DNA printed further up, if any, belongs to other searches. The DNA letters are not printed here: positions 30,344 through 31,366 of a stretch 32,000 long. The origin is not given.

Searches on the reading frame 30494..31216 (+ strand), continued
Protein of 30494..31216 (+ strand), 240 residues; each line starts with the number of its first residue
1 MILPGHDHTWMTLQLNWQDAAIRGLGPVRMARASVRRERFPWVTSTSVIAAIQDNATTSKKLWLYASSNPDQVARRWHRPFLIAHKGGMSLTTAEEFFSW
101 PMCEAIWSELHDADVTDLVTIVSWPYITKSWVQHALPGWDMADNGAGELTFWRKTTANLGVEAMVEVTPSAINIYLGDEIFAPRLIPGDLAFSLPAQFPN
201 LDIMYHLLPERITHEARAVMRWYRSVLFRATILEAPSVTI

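Call 102: search_protein_families(library=pfam, proteins=[L064:1649-3421:+, L064:312-1610:+, L064:4313-4669:+, L067:12644-12964:+, L069:12278-12535:+], max_evalue=0.1)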
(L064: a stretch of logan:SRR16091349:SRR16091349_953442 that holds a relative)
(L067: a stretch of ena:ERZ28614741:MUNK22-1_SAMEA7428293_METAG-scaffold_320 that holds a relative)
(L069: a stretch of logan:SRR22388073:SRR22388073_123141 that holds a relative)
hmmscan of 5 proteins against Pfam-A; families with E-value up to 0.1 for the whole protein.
L064:1649-3421:+ (590 aa): 0 families

L064:312-1610:+ (432 aa): 2 families
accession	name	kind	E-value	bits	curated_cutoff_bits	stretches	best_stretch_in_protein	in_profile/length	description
PF00589.27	Phage_integrase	-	3.9e-18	66.2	27.1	1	191-356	22-168/172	Phage integrase family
PF13495.12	Phage_int_SAM_4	-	0.0088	16.9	27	1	50-119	10-80/85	Phage integrase, N-terminal SAM-like domain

L064:4313-4669:+ (118 aa): 1 family
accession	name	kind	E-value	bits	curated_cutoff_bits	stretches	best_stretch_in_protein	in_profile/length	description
PF00771.25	FHIPEP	-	0.053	12.4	29.1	1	39-85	257-303/657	FHIPEP family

L067:12644-12964:+ (106 aa): 4 families
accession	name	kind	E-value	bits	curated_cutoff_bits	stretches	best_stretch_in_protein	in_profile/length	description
PF00216.26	Bac_DNA_binding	-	7.3e-31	106.7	22.4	1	1-90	1-90/90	Bacterial DNA-binding protein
PF18291.6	HU-HIG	-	4.3e-07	30.5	26.2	1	3-92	34-121/125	HU domain fused to wHTH, Ig, or Glycine-rich motif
PF18175.6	HU-CCDC81_bac_2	-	0.013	15.8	35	1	13-54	10-51/70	CCDC81-like prokaryotic HU domain 2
PF00196.25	GerE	-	0.094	12.8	23.5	0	76-95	2-21/57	Bacterial regulatory proteins, luxR family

L069:12278-12535:+ (85 aa): 0 families

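Call 103: predict_structure(alignment_id=A4)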
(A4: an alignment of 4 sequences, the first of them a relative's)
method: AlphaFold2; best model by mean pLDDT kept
length: 269 residues; sequences in the alignment: 4
mean_pLDDT: 73.9   pTM: 0.29
mean pLDDT of the five models: 73.9, 71.5, 70.4, 69.4, 59.1
residues with pLDDT >= 90: 119; 70-90: 49; 50-70: 21; < 50: 80
segments of 3 or more residues with pLDDT < 50: 1-10, 78-86, 209-269
pLDDT, mean of each block of 10 residues (from residue 1): 41 79 87 65 90 86 89 65 49 89 96 98 98 97 96 97 98 97 96 95 71 37 34 35 34 37 38
secondary structure, 60 per line:
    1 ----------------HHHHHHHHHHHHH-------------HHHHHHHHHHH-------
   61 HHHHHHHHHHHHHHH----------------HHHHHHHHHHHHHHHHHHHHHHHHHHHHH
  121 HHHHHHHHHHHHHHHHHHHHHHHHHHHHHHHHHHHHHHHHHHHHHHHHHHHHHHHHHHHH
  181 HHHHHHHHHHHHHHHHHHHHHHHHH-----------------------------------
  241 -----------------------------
elements in order: H17-29 H43-53 H61-75 H92-205

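Call 107: fold_search(model_id=the predicted structure, library=pdb)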
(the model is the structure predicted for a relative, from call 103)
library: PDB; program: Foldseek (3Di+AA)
matches with E <= 10: 133; with E <= 0.001: 0
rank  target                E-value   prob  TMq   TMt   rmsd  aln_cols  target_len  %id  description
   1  8aa5_AP1              4.7e-01  0.38  0.19  0.12   9.3        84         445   18  Cryo-EM structure of the strand transfer complex of the TnsB transposase (type V-K CRISPR-associated transposon) (released 2022-10-19)
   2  7s03_A                8.5e-01  0.35  0.17  0.35  11.0        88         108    7  DNA-binding domain of human SETMAR in complex with Hsmar1 terminal inverted repeat (TIR) DNA (released 2022-08-03)
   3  8rdu_R                8.5e-01  0.25  0.19  0.11  10.1        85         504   18  Conformational Landscape of the Type V-K CRISPR-associated TransposonIntegration Assembly CAST V-K composite map (released 2024-06-19)
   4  8ea3_X                9.7e-01  0.25  0.17  0.10   9.3        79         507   18  V-K CAST Transpososome from Scytonema hofmanni, major configuration (released 2022-11-30)
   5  2z7j                  1.0e+00  0.15  0.11  0.20   8.5        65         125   18  Structural insights into de multifunctional VP3 protein of birnaviruses:gold derivative (released 2008-02-05)
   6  6ext                  1.2e+00  0.25  0.18  0.39  13.9       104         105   15  Crystal structure of the DNA binding domain of fission yeast Sap1 (released 2018-11-28)
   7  9eqp_A                1.2e+00  0.13  0.11  0.20   8.4        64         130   16  N-terminal domain of Infectious Bursal Disease Virus (IBDV) VP3 (released 2024-10-09)
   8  4a56                  1.3e+00  0.18  0.15  0.35   5.8        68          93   16  Crystal structure of the type 2 secretion system pilotin from Klebsiella Oxytoca (released 2011-12-07)
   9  2r18                  1.3e+00  0.13  0.11  0.20   8.5        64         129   16  Structural insights into the multifunctional protein VP3 of Birnaviruses (released 2008-02-05)
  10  9eqp_B                1.3e+00  0.13  0.11  0.19   8.5        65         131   17  N-terminal domain of Infectious Bursal Disease Virus (IBDV) VP3 (released 2024-10-09)
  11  6hcg_P                1.3e+00  0.18  0.14  0.33   5.2        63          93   19  Klebsiella pneumoniae type II secretion system outer membrane complex. PulD, PulS and PulC HR domain. (released 2019-11-27)
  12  4z2d_B                1.3e+00  0.04  0.10  0.07  13.5       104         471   22  Quinolone(Levofloxacin)-DNA cleavage complex of gyrase from S. pneumoniae (released 2016-09-14)
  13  6n1r_A                1.6e+00  0.05  0.10  0.07  14.6       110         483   23  Tetrahedral oligomeric complex of GyrA N-terminal fragment, solved by cryoEM in tetrahedral symmetry (released 2018-12-05)
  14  2zxq                  1.9e+00  0.12  0.11  0.03   9.6        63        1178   16  Crystal structure of endo-alpha-N-acetylgalactosaminidase from Bifidobacterium longum (EngBF) (released 2009-06-16)
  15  8btd_SU               1.9e+00  0.09  0.13  0.24   7.4        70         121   16  Giardia Ribosome in PRE-T Hybrid State (D1) (released 2023-03-22)
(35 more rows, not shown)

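Call 108: list_cluster_members(proteins=[P0013, P0014, P0015, P0016, P0017, P0019, P0020, P0025, P0030, P0033])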
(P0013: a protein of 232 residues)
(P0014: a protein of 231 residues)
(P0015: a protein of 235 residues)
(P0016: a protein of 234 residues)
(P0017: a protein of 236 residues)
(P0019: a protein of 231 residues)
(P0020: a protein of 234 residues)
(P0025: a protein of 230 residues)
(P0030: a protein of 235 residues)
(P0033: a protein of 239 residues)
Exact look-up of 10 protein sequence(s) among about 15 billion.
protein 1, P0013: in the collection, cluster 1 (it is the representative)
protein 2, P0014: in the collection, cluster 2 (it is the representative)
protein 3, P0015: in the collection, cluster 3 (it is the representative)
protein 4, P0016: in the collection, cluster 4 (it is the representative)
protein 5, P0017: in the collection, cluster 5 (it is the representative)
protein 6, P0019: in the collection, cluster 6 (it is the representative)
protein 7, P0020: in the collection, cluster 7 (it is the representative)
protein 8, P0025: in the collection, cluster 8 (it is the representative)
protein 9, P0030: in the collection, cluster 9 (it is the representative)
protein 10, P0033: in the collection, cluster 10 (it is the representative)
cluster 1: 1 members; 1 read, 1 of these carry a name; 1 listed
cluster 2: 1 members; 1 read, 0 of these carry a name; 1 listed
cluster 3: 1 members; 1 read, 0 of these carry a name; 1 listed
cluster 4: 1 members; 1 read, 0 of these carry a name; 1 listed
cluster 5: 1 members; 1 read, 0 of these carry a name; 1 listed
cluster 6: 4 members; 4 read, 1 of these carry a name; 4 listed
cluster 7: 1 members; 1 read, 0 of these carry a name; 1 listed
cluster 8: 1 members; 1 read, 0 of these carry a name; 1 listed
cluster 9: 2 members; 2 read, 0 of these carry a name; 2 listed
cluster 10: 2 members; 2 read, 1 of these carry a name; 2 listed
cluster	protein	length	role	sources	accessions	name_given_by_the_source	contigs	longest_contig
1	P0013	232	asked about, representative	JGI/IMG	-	hypothetical protein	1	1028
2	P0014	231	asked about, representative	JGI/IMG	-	-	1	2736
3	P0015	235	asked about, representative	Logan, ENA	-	-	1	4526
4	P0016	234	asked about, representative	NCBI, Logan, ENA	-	-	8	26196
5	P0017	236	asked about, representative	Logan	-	-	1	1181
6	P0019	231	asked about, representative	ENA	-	-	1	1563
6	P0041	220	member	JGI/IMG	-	hypothetical protein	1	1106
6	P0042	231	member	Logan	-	-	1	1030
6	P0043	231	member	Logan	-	-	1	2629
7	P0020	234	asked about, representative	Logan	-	-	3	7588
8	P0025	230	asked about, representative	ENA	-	-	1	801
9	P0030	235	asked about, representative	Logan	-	-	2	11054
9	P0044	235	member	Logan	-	-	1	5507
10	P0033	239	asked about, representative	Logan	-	-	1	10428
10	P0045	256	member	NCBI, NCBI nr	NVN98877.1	MAG: hypothetical protein HXX17_06085 [Geobacteraceae bacterium] | hypothetical protein [Geobacteraceae bacterium]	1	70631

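Call 109: find_encoding_contigs(protein=P0016, flank=8000, max_places=2)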
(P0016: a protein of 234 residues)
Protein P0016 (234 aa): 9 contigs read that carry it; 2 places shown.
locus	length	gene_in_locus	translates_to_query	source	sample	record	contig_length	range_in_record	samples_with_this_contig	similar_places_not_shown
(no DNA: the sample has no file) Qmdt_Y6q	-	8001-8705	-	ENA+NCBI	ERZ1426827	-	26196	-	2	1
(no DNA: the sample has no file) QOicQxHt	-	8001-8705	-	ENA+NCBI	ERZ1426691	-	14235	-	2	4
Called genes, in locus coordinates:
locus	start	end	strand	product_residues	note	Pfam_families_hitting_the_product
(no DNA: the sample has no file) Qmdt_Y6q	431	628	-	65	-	-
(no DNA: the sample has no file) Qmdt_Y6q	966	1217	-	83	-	-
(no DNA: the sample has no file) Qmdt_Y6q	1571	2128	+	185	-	PF00239:Resolvase, PF02796:HTH_7 (weak)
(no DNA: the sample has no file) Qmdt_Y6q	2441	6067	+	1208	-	PF05127:NAT10_TcmA_helicase (faint), PF13086:AAA_11, PF13245:AAA_19 (weak), PF13604:AAA_30 (faint), PF13087:AAA_12, PF13091:PLDc_2, PF01396:Zn_ribbon_Top1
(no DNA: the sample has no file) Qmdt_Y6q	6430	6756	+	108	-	PF01402:RHH_1 (faint)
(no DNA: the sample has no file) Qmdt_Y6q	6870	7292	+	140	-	PF21849:DUF6908, PF06853:DUF1249 (weak)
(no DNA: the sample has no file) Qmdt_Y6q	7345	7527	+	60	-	-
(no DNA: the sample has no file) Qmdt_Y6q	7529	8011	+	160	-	-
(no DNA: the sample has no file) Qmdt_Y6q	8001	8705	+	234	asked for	-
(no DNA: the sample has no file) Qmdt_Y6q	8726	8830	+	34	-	-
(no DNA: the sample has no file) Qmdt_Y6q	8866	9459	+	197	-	-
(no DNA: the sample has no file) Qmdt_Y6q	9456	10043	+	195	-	-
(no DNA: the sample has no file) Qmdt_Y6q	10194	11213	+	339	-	-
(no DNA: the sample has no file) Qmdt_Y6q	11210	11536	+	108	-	-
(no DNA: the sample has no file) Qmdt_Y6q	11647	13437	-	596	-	-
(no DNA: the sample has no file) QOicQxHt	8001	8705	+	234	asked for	-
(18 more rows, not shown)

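Call 110: find_encoding_contigs(protein=P0045, flank=8000, max_places=2)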
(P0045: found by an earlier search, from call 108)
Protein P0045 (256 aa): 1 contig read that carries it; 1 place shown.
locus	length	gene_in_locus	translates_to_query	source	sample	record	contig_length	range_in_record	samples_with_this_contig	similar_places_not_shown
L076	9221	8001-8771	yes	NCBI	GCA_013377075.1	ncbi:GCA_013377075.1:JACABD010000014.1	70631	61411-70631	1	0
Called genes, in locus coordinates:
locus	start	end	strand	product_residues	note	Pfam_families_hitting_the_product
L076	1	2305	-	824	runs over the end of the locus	-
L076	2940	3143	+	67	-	-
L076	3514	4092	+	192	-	PF00239:Resolvase, PF02796:HTH_7 (weak)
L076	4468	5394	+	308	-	-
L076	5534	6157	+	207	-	PF13471:Transglut_core3 (faint)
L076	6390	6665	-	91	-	PF00216:Bac_DNA_binding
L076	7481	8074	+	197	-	-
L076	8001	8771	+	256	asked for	-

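Call 111: find_encoding_contigs(protein=P0030, flank=8000, max_places=2)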
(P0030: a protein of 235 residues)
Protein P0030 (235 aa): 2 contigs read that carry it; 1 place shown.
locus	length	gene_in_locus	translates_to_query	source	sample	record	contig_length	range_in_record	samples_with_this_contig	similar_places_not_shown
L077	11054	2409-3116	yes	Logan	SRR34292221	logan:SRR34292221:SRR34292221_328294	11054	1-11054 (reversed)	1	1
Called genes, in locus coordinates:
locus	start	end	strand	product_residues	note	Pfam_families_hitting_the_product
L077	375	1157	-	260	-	-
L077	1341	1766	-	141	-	PF13411:MerR_1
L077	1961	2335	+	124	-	-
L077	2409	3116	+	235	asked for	-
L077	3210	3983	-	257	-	PF25164:CoiA_N, PF06054:CoiA_nuc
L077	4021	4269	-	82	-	-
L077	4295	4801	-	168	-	PF20137:BubE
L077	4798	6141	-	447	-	PF00899:ThiF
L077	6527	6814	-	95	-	-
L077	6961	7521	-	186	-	-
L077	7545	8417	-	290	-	PF02518:HATPase_c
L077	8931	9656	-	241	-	PF13643:DUF4145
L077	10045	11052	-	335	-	?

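Call 116: find_encoding_contigs(protein=P0020, flank=8000, max_places=2)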
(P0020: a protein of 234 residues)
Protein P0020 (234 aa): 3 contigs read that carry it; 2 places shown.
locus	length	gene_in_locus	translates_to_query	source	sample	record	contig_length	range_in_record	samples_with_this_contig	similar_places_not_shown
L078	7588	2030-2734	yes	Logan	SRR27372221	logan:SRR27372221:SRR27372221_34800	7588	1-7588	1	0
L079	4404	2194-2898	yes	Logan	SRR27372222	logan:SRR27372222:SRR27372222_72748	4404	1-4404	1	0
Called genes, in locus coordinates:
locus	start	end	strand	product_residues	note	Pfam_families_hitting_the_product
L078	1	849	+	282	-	?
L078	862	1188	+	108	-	-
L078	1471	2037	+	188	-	-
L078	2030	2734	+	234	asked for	-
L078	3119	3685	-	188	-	-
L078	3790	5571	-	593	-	-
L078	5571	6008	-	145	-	-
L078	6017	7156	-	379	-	PF13495:Phage_int_SAM_4, PF00589:Phage_integrase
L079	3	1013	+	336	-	?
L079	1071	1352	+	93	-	-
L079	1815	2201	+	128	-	-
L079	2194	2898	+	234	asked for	-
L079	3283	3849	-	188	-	-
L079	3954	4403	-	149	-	?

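Call 117: find_encoding_contigs(protein=P0015, flank=8000, max_places=2)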
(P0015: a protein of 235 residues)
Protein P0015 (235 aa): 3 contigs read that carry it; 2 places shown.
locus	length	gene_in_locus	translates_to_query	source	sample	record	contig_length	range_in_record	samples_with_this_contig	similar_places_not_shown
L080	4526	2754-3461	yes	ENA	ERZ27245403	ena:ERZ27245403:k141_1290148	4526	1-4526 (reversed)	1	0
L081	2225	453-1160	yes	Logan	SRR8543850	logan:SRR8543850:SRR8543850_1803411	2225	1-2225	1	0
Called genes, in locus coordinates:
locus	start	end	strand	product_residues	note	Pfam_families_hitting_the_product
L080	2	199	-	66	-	?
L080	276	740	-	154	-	PF02082:Rrf2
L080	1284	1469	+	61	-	-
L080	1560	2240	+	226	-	PF00589:Phage_integrase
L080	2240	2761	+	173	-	-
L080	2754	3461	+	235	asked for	-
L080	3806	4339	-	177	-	-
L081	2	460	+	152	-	?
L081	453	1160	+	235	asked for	-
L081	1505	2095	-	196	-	-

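Call 124: fold_search(model_id=the predicted structure, library=viral)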
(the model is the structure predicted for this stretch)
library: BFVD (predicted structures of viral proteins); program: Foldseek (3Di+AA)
matches with E <= 10: 459; with E <= 0.001: 0
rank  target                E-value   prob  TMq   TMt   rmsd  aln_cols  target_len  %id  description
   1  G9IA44                3.2e-02  0.09  0.13  0.12  24.5       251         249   12  (no name in the UniProt tables at hand)
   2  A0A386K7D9            4.6e-02  0.20  0.19  0.18  18.9       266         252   10  Uncharacterized protein [Dickeya phage vB_DsoM_JA11]
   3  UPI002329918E         7.5e-02  0.10  0.15  0.14  16.6       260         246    9  (no name look-up for this kind of identifier)
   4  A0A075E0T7            9.4e-02  0.15  0.20  0.11  19.1       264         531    9  Uncharacterized protein [Dickeya phage RC-2014]
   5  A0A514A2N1            1.0e-01  0.16  0.15  0.18  16.5       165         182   10  Uncharacterized protein [Vibrio phage USC-1]
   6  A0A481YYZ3            1.6e-01  0.06  0.14  0.05  23.9       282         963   10  Putative hemagglutinin [Mimivirus LCMiAC01]
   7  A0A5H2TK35            2.1e-01  0.14  0.17  0.05  16.1       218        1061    8  (no name in the UniProt tables at hand)
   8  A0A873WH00            2.1e-01  0.07  0.12  0.12  20.1       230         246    7  Uncharacterized protein [Klebsiella phage Miami]
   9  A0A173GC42            2.3e-01  0.08  0.14  0.20  20.2       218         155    8  Uncharacterized protein [Bacillus phage SalinJah]
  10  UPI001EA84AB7         3.4e-01  0.12  0.16  0.14  17.2       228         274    8  (no name look-up for this kind of identifier)
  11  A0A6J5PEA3            3.8e-01  0.69  0.17  0.51  12.9        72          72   14  Lipoprotein [uncultured Caudovirales phage]
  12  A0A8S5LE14            3.8e-01  0.08  0.14  0.17  15.2       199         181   12  Uncharacterized protein [Podoviridae sp. ctMxM32]
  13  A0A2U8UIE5            4.7e-01  0.14  0.12  0.32  16.5       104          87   15  (no name in the UniProt tables at hand)
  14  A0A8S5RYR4            4.7e-01  0.08  0.15  0.18  16.6       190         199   10  Uncharacterized protein [Myoviridae sp. ctNQV2]
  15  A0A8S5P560            4.7e-01  0.08  0.15  0.20  15.3       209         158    9  Uncharacterized protein [Siphoviridae sp. ct0106]
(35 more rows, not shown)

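Call 133: search_dna_similar(query=window:30494-31216:+, collection=plasmids, mode=protein, max_evalue=1, max_rows=10)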
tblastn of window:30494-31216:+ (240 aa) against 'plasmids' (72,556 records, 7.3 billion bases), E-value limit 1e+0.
No match.
